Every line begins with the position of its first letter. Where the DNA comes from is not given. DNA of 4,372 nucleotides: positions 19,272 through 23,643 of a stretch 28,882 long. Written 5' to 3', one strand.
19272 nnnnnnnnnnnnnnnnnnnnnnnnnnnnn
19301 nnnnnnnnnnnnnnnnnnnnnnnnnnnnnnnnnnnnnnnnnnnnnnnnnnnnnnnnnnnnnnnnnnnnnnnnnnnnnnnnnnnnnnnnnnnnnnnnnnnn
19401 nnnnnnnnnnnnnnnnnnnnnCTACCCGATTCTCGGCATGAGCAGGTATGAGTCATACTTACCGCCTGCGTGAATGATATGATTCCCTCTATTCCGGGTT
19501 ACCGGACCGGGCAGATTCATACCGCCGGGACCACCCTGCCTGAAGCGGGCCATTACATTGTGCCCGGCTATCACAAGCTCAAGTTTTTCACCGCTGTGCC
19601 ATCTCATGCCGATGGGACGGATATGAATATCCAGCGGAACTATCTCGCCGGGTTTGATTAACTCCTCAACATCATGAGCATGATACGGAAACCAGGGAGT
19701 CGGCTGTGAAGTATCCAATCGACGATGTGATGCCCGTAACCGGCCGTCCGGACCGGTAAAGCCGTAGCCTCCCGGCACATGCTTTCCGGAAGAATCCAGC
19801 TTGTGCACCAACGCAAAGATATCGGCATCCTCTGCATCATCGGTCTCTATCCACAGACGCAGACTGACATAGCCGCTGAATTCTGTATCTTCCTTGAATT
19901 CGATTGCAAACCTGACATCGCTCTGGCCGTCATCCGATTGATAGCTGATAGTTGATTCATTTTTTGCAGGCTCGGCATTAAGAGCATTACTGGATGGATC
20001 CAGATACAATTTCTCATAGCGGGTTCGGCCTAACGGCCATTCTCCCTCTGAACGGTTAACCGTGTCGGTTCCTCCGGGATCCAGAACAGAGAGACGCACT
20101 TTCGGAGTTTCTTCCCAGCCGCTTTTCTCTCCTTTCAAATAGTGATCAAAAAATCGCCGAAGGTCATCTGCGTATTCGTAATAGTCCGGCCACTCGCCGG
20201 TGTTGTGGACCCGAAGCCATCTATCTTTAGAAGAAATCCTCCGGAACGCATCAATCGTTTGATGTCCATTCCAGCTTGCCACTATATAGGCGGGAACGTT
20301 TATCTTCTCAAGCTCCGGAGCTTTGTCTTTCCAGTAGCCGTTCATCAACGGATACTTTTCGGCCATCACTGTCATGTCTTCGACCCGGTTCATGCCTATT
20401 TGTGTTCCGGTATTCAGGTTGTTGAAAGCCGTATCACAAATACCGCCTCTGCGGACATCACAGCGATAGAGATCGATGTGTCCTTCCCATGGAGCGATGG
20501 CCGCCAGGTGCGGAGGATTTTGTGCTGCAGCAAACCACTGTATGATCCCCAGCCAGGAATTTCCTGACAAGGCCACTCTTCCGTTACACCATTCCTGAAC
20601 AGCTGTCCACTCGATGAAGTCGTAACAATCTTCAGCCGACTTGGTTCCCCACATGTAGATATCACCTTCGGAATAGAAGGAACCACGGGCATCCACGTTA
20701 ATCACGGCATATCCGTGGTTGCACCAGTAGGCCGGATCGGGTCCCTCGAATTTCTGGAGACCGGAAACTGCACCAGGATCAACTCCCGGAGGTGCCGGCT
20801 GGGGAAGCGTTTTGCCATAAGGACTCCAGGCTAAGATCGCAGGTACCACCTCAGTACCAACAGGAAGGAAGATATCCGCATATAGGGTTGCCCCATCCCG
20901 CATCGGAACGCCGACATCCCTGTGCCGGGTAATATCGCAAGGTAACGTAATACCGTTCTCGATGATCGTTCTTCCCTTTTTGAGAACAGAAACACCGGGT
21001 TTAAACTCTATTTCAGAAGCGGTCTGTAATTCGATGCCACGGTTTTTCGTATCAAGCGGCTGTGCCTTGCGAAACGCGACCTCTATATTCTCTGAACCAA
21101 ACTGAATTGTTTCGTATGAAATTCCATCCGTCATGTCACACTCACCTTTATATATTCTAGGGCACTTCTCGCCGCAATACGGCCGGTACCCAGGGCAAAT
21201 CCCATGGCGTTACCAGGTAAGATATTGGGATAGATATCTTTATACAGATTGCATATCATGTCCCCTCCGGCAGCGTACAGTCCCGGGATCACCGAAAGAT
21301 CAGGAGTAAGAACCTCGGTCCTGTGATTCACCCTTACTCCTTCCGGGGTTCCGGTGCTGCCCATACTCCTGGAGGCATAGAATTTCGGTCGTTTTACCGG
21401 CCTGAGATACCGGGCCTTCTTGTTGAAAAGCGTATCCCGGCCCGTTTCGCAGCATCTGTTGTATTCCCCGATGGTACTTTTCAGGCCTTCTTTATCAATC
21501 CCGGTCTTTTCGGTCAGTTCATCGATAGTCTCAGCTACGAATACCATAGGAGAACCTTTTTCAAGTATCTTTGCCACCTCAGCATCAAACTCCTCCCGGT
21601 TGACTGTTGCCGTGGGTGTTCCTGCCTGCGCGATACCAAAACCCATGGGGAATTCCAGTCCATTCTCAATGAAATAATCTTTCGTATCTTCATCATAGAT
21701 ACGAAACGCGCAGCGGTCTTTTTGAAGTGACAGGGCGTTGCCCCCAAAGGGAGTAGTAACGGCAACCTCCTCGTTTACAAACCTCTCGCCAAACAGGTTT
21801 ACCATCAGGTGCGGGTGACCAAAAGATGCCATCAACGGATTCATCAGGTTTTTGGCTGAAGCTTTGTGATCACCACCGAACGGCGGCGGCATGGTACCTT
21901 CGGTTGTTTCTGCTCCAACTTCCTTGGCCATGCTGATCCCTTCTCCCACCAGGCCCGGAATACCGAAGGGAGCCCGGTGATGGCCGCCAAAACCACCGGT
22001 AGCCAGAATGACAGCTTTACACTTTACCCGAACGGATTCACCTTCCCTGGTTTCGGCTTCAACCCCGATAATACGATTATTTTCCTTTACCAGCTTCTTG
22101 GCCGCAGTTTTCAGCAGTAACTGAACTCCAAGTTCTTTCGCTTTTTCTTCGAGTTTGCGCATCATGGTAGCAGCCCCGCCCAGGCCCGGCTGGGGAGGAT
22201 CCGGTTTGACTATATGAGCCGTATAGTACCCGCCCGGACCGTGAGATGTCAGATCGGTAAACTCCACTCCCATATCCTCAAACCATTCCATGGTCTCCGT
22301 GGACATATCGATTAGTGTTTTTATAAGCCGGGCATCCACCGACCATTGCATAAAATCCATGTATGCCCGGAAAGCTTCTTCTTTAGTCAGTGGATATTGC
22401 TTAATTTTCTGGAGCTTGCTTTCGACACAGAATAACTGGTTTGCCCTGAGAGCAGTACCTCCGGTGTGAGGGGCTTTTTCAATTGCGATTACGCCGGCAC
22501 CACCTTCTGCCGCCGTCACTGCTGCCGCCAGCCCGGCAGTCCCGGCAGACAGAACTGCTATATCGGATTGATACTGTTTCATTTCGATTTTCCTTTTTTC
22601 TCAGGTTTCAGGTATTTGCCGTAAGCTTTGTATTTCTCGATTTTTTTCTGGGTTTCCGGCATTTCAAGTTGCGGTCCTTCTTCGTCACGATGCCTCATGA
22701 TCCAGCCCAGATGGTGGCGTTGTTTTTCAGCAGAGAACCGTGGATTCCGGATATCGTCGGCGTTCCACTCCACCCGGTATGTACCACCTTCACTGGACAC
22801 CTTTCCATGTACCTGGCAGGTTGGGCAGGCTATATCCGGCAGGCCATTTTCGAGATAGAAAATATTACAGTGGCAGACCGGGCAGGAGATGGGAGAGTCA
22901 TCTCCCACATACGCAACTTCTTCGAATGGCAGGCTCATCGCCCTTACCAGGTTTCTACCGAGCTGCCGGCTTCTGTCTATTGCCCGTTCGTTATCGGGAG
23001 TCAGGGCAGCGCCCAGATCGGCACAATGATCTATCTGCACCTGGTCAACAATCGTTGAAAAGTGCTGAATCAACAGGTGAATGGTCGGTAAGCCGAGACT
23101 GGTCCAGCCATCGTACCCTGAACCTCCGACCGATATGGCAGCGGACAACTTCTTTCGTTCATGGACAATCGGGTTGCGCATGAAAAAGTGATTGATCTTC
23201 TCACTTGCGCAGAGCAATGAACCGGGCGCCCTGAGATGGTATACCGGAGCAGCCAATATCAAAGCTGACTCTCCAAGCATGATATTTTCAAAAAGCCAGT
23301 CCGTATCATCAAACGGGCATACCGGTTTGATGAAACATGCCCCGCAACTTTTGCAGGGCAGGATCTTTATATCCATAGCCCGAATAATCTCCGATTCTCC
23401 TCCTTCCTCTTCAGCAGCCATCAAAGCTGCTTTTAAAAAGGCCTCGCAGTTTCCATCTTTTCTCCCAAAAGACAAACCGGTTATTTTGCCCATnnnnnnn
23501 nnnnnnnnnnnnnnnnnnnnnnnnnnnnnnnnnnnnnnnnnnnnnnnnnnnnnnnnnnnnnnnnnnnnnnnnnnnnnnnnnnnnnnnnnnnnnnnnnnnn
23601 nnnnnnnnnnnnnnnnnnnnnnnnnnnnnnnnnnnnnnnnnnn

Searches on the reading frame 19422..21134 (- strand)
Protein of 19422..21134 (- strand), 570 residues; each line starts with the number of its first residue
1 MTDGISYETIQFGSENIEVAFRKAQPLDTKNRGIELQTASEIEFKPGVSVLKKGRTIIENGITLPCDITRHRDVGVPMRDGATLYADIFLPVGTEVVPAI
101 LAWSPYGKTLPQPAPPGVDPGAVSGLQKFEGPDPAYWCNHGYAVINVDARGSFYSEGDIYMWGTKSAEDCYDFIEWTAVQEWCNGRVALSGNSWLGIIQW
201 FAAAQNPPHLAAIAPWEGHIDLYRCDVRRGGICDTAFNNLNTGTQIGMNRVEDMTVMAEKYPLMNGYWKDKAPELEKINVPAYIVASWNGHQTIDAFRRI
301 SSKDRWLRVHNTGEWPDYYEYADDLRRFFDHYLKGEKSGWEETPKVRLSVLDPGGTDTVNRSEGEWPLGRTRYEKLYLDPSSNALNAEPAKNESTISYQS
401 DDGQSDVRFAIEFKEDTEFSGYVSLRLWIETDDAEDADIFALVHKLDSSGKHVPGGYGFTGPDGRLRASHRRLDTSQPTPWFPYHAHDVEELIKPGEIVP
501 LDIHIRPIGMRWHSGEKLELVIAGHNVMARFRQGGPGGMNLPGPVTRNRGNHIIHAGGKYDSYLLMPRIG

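Call 13: search_protein_families(library=pfam, proteins=[window:19422-21134:-])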
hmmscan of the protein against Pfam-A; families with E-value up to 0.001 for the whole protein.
window:19422-21134:- (570 aa): 2 families
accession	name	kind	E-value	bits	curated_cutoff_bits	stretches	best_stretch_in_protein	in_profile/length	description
PF02129.25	Peptidase_S15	-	6.9e-39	134.5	23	1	80-237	1-147/262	X-Pro dipeptidyl-peptidase (S15 family)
PF08530.16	PepX_C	-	8.6e-33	114.5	22.5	1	339-564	2-216/217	X-Pro dipeptidyl-peptidase C-terminal non-catalytic domain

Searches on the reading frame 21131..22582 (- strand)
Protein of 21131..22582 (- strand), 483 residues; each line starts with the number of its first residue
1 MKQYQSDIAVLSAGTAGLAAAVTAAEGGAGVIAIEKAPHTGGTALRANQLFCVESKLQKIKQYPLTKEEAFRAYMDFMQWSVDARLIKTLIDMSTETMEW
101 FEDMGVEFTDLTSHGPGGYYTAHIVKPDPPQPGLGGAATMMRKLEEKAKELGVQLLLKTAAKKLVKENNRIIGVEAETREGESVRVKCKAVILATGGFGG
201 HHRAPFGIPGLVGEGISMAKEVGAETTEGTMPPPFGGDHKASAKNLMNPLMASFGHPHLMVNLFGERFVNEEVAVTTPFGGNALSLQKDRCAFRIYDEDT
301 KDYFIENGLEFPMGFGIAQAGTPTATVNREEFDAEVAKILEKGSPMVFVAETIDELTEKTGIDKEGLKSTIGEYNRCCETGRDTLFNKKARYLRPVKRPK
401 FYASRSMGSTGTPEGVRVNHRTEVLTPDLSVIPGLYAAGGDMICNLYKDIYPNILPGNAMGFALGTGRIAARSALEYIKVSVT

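Call 13: search_protein_families(library=pfam, proteins=[window:21131-22582:-])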
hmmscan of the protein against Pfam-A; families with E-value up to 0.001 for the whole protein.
window:21131-22582:- (483 aa): 5 families
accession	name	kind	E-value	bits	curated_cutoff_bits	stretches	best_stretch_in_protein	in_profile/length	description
PF00890.30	FAD_binding_2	-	1.4e-40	140.2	20.4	1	7-452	1-408/414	FAD binding domain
PF12831.13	FAD_oxidored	-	9.2e-10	38.8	27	1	7-196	1-145/416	FAD dependent oxidoreductase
PF01266.30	DAO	-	1.3e-09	38.5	27.9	1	139-200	150-207/353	FAD dependent oxidoreductase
PF03486.20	HI0933_like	-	1.6e-08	34.7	50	1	137-439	108-217/244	HI0933-like protein Rossmann domain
PF07992.20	Pyr_redox_2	-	3.7e-07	30.3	26.1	1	7-211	2-119/291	Pyridine nucleotide-disulphide oxidoreductase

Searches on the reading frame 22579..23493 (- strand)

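Call 13: search_protein_families(library=pfam, proteins=[window:22579-23493:-])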
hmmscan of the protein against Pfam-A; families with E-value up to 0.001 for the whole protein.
window:22579-23493:- (304 aa): 1 family
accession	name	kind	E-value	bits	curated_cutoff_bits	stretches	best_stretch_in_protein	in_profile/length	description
PF03358.20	FMN_red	-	4.1e-06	26.9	24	1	11-150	11-142/152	NADPH-dependent FMN reductase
